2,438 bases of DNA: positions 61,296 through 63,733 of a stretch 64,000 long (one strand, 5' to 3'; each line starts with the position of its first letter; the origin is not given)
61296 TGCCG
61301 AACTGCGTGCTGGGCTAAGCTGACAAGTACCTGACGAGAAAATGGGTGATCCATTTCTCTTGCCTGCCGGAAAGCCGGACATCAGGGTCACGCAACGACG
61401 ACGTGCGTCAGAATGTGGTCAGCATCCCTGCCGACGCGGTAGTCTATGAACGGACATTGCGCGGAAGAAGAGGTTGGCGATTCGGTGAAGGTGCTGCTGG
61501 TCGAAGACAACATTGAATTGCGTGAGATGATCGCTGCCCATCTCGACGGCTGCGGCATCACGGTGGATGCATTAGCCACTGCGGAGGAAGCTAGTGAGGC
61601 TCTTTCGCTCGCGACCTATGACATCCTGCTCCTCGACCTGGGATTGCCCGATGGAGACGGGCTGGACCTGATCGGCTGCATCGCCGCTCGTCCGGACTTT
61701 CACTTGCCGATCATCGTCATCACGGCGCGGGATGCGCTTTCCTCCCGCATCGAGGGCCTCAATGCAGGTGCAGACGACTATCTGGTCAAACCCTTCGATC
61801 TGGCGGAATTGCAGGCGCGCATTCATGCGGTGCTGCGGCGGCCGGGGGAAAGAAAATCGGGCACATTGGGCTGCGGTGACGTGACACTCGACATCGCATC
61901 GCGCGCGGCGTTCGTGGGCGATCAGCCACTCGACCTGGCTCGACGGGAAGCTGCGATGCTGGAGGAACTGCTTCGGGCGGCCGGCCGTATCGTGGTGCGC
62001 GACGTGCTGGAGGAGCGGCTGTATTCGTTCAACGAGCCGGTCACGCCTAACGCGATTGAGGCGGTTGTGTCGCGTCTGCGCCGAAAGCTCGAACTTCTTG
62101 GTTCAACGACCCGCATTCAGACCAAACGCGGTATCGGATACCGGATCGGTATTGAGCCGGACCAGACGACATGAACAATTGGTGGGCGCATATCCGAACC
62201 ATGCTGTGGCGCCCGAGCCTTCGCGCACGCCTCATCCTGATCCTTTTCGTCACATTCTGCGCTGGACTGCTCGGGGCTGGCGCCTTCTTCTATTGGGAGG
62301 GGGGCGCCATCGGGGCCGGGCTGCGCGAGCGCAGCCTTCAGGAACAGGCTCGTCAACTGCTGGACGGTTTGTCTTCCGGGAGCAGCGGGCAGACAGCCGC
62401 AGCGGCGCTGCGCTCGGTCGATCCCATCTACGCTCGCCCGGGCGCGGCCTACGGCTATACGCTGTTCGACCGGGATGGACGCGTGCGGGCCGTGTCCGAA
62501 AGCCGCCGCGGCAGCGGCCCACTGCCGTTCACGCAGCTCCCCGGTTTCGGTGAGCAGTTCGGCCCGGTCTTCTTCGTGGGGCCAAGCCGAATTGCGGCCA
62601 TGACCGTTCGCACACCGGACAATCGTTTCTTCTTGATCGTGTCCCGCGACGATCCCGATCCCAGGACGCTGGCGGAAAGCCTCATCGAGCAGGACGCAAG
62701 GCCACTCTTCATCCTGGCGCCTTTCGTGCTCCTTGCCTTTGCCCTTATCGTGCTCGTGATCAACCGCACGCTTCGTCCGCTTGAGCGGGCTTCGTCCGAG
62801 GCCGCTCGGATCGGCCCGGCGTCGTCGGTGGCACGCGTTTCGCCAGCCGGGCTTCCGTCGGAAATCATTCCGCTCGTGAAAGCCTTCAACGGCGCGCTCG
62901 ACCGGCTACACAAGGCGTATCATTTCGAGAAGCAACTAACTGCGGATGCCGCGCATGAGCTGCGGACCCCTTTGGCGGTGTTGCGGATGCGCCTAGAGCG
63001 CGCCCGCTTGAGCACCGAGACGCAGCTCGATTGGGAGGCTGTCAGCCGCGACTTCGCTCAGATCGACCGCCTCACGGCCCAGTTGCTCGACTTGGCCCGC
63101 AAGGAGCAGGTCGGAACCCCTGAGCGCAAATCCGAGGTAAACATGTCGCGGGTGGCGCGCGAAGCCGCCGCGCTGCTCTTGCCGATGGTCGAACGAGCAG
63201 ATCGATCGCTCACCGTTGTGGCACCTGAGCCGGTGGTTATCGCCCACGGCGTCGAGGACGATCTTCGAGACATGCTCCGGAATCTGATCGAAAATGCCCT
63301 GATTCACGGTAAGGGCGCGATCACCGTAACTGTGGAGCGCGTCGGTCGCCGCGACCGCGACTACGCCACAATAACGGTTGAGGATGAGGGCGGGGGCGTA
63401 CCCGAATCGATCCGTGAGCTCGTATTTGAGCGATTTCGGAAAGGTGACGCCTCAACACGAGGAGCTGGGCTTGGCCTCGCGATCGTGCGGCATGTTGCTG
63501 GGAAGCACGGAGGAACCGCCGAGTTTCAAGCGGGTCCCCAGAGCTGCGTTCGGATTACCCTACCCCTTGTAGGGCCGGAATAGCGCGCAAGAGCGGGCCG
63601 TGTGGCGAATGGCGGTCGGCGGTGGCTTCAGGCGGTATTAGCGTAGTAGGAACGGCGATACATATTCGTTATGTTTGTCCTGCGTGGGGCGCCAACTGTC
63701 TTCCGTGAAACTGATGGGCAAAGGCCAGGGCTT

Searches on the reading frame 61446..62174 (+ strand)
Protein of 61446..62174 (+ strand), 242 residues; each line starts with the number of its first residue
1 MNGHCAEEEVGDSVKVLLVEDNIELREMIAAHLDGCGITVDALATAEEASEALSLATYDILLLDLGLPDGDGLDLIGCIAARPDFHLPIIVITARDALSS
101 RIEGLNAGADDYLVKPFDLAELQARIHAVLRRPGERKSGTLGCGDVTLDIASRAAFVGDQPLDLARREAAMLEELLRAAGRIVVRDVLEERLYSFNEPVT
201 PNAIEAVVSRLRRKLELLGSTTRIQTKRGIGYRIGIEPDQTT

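Call 43: search_protein_families(library=pfam, proteins=[window:61446-62174:+], max_evalue=0.001)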
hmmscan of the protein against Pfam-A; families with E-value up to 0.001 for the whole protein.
window:61446-62174:+ (242 aa): 2 families
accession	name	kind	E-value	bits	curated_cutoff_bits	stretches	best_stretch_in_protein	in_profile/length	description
PF00072.30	Response_reg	-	4.5e-24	85.2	30.2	1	16-126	1-110/111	Response regulator receiver domain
PF00486.34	Trans_reg_C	-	1.8e-16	60.4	26.2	1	160-234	2-77/77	Transcriptional regulatory protein, C terminal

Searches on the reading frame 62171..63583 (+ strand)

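Call 43: search_protein_families(library=pfam, proteins=[window:62171-63583:+], max_evalue=0.001)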
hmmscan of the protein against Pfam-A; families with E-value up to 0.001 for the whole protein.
window:62171-63583:+ (470 aa): 2 families
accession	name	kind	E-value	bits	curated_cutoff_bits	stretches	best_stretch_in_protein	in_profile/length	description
PF02518.31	HATPase_c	-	7.8e-22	78.3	26.4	1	360-466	1-109/111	Histidine kinase-, DNA gyrase B-, and HSP90-like ATPase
PF00512.31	HisKA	-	6.3e-10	39.4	26.9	1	254-313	3-65/66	His Kinase A (phospho-acceptor) domain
